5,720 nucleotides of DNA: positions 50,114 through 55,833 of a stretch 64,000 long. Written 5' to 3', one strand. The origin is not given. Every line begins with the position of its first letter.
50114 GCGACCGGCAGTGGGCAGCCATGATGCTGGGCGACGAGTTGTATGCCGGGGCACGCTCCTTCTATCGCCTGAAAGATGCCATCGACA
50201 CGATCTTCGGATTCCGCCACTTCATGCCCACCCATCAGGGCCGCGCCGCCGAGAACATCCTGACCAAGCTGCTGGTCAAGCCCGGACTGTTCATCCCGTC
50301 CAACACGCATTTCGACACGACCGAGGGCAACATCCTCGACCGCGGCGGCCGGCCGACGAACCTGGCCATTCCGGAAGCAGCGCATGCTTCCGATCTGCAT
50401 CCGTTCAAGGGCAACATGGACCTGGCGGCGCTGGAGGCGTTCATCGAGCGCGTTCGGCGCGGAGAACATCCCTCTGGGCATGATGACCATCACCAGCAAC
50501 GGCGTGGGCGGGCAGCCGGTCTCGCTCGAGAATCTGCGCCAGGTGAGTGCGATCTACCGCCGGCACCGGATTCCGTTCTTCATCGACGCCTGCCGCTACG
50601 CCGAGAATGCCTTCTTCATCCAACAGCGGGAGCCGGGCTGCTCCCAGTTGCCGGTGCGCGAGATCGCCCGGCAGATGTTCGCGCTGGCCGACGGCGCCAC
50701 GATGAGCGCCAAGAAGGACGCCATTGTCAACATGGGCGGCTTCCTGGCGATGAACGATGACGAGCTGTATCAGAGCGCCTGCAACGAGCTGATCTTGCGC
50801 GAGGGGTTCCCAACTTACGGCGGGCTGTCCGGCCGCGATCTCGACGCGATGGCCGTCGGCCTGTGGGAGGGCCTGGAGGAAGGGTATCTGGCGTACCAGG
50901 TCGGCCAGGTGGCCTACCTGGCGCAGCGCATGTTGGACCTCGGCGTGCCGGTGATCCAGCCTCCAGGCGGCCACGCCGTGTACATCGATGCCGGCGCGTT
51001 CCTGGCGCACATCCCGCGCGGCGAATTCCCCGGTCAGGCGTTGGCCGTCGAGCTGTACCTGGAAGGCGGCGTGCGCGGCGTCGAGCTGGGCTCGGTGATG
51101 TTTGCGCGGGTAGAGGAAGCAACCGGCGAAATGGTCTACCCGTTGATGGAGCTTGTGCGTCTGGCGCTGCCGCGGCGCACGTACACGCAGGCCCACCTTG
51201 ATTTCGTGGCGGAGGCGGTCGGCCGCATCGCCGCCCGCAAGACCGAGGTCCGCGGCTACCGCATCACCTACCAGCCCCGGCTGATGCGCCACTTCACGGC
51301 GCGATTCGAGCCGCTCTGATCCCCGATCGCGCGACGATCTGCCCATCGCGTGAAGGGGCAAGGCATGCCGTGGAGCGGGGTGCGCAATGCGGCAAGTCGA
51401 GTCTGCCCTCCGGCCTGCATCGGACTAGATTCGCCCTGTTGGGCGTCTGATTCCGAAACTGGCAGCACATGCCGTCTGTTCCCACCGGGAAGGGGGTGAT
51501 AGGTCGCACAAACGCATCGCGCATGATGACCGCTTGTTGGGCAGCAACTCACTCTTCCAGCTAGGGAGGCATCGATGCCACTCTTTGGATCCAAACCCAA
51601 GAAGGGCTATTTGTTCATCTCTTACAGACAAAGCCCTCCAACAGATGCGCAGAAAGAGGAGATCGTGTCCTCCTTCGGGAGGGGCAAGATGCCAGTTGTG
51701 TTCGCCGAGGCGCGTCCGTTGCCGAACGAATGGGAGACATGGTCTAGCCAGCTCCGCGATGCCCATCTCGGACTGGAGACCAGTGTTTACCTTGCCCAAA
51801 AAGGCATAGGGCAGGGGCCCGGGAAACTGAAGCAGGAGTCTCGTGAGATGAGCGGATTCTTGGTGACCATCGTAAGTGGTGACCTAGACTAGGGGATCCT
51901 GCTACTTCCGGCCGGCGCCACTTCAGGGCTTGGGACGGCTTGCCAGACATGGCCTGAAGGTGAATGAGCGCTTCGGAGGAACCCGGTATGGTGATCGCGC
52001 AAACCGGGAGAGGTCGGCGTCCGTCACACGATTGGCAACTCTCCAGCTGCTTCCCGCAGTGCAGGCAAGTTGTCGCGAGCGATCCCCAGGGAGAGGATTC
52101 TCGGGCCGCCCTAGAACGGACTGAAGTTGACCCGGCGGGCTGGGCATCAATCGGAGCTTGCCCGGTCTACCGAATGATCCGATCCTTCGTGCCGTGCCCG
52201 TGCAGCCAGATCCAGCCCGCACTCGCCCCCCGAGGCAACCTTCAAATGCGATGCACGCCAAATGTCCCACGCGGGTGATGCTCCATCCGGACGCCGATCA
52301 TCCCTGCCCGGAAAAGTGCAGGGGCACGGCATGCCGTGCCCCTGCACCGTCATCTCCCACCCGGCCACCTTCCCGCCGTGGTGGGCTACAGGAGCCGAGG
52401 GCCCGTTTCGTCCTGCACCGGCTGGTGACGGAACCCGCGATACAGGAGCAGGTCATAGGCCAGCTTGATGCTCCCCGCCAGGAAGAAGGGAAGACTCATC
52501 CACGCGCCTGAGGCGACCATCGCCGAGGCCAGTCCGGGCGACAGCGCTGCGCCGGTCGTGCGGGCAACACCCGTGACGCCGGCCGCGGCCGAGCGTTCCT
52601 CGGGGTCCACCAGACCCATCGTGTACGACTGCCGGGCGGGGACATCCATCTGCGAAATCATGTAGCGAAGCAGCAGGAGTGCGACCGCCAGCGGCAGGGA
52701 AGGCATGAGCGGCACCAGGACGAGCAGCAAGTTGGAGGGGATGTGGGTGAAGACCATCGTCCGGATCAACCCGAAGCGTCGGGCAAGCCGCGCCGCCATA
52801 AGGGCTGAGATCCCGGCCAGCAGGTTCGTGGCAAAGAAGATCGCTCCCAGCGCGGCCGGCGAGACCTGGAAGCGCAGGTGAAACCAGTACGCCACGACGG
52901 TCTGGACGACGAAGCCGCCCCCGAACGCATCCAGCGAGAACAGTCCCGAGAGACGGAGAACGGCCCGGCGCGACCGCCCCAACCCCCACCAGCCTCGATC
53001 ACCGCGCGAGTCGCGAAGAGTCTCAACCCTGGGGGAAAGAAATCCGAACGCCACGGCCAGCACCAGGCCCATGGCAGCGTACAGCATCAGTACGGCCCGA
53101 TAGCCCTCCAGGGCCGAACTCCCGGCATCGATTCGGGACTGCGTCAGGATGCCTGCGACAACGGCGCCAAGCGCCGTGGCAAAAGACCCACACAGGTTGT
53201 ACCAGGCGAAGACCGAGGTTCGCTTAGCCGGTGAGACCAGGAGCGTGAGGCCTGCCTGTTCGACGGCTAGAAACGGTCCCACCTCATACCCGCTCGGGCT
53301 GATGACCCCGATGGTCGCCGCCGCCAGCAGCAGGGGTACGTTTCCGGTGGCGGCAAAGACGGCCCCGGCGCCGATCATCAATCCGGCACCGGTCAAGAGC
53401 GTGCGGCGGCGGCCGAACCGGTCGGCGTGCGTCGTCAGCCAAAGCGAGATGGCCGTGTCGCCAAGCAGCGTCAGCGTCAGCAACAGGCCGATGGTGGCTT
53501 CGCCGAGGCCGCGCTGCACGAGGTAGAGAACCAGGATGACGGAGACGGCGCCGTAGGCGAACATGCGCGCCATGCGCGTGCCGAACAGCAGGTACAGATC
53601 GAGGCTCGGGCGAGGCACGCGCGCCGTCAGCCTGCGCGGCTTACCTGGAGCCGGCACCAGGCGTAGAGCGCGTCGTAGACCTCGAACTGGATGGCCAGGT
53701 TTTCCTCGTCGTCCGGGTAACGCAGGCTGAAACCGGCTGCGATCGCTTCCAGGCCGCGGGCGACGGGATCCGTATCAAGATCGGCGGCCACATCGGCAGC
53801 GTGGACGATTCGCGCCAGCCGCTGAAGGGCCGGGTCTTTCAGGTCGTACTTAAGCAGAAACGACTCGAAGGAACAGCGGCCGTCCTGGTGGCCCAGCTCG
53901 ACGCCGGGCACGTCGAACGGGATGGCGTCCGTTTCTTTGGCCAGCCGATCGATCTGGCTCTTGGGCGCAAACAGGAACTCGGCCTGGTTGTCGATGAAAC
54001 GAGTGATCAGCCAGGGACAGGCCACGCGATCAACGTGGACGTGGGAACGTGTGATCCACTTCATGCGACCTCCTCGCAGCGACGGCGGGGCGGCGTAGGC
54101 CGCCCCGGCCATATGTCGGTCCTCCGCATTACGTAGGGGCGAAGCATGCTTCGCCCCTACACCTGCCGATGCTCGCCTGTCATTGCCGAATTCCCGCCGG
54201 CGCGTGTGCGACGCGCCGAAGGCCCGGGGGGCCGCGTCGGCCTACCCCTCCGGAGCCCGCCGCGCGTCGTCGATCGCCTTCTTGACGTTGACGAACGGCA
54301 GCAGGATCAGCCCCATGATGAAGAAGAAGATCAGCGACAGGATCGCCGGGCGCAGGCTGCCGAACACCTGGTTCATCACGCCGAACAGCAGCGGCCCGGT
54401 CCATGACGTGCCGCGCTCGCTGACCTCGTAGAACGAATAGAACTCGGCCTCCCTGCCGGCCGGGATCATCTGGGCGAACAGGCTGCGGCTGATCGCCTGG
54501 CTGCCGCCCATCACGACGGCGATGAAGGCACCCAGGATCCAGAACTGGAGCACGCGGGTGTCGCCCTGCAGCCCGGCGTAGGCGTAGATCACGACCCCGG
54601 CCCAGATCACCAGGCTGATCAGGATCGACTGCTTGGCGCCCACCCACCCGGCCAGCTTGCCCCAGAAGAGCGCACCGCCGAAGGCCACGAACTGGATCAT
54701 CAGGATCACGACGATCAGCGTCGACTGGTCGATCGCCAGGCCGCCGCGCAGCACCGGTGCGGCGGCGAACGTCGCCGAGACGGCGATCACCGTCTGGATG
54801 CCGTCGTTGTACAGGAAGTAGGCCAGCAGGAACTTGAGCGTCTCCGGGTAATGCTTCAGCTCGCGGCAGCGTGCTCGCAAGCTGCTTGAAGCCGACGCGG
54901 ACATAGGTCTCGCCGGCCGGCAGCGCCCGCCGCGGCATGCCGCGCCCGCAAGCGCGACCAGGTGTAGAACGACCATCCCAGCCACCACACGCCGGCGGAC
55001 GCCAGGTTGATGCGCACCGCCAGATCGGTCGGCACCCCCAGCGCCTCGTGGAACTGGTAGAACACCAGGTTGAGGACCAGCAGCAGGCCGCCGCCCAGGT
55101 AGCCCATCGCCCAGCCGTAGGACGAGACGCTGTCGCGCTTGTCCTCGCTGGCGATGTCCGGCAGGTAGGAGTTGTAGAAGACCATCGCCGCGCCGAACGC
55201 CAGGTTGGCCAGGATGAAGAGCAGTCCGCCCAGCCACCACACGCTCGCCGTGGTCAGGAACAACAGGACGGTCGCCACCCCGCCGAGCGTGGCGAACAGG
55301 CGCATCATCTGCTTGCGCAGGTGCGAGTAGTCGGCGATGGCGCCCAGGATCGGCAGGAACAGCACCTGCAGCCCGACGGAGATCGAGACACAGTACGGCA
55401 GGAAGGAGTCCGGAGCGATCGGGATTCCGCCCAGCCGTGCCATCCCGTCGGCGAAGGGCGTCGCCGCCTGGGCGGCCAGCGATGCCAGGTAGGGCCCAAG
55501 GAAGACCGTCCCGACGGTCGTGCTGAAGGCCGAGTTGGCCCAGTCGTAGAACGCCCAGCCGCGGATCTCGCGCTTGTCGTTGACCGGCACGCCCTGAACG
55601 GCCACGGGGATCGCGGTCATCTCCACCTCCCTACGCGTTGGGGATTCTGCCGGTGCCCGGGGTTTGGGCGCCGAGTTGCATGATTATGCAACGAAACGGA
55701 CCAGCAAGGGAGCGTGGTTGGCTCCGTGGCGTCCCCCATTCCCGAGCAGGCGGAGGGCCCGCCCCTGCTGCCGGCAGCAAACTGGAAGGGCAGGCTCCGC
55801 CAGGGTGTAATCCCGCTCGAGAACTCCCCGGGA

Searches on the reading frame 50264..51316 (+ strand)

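Call 86: search_protein_families(library=pfam, max_evalue=0.00001, proteins=[window:50264-51316:+])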
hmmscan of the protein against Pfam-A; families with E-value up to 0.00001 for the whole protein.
window:50264-51316:+ (351 aa): 1 family
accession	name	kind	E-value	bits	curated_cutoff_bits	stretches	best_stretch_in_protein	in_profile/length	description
PF01212.27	Beta_elim_lyase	-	7e-38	131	27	1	66-317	126-287/288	Beta-eliminating lyase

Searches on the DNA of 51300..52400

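Call 78: search_with_rna_model(model_id=R1, source=window, start=51300, end=52400, filters=off, max_evalue=10, show_alignments=1)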
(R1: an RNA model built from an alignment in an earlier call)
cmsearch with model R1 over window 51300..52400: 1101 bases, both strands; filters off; matches with E-value up to 10: 24.
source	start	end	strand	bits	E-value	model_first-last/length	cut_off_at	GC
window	52123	52241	+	12.9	0.0031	18-115/135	no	0.66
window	52319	52344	+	5.1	0.33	1-135/135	no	0.77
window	52319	52344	-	5.1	0.33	1-135/135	no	0.77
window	51905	51979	+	4.8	0.38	28-107/135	no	0.65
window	51455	51482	+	3.2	1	1-135/135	no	0.57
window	51860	51886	+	2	2.1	1-135/135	no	0.48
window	51792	51814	+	1.9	2.2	1-135/135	no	0.52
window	52128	52168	-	1.7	2.4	1-135/135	no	0.68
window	51504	51544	-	1.7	2.5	1-135/135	no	0.59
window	52361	52388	-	1.5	2.7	1-135/135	no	0.75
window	51537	51588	+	1.2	3.2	1-135/135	no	0.56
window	51860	51886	-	1.2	3.4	1-135/135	no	0.48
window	52028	52073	+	0.9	3.8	1-135/135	no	0.57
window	51339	51361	-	0.8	4.1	1-135/135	no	0.65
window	51997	52020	-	0.6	4.7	1-135/135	no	0.71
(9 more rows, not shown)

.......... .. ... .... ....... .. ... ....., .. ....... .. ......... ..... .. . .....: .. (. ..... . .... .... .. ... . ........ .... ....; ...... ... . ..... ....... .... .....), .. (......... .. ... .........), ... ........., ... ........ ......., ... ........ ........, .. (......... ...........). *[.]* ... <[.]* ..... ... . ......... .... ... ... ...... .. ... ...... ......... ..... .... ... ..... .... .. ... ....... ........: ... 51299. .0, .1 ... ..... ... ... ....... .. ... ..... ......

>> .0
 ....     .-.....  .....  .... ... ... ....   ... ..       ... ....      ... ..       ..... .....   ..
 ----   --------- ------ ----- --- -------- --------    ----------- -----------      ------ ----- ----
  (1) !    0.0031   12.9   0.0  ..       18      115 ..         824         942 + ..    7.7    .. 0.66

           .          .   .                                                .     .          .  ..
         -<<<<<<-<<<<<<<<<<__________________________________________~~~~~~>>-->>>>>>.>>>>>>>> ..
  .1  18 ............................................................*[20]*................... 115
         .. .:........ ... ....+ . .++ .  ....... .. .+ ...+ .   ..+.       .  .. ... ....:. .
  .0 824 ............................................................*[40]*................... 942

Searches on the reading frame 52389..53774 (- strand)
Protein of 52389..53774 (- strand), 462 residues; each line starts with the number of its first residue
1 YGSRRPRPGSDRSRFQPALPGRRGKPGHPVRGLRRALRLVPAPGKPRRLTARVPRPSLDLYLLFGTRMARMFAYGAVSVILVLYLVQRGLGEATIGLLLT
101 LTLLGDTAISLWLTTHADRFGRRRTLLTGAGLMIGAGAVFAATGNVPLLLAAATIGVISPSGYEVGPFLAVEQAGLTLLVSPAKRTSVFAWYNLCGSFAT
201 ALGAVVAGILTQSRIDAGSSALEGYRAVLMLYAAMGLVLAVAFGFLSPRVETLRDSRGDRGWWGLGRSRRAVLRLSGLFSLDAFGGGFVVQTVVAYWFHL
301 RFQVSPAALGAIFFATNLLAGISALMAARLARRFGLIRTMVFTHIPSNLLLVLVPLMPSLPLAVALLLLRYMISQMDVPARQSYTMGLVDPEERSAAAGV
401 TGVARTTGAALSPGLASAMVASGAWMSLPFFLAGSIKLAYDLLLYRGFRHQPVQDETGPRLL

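Call 86: search_protein_families(library=pfam, max_evalue=0.00001, proteins=[window:52389-53774:-])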
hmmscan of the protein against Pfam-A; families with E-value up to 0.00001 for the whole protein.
window:52389-53774:- (462 aa): 1 family
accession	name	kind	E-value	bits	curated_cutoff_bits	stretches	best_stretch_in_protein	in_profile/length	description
PF07690.21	MFS_1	-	6.2e-25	88.3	33.4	2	64-367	2-298/347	Major Facilitator Superfamily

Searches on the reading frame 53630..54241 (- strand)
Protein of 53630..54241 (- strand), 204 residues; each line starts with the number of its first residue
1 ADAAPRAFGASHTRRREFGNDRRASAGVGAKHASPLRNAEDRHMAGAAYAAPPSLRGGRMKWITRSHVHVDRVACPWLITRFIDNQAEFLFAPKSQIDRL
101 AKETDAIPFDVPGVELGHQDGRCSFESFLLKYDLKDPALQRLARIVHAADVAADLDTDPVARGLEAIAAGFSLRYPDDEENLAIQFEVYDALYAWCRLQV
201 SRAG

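Call 86: search_protein_families(library=pfam, max_evalue=0.00001, proteins=[window:53630-54241:-])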
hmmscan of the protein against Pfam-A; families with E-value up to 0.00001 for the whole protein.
window:53630-54241:- (204 aa): 1 family
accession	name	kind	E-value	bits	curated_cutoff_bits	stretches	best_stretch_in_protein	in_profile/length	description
PF09828.14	ChrB_C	-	9.5e-50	168.8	25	1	62-196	1-132/132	ChrB, C-terminal domain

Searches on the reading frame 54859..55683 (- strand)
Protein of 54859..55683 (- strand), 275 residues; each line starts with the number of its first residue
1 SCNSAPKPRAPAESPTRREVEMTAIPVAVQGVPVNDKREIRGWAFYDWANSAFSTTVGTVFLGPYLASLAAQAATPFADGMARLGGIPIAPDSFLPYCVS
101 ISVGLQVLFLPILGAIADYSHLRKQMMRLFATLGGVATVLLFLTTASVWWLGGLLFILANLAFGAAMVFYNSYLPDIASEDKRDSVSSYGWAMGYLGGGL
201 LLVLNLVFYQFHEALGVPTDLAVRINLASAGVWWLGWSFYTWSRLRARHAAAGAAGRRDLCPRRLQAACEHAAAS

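Call 86: search_protein_families(library=pfam, max_evalue=0.00001, proteins=[window:54859-55683:-])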
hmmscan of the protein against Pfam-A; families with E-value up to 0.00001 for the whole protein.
window:54859-55683:- (275 aa): 2 families
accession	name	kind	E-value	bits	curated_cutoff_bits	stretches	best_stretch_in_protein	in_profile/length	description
PF11700.14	ATG22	-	2e-43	149.3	24.1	1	36-250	2-257/482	Vacuole effluxer Atg22 like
PF07690.21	MFS_1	-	7.9e-06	25.4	33.4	1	88-200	235-345/347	Major Facilitator Superfamily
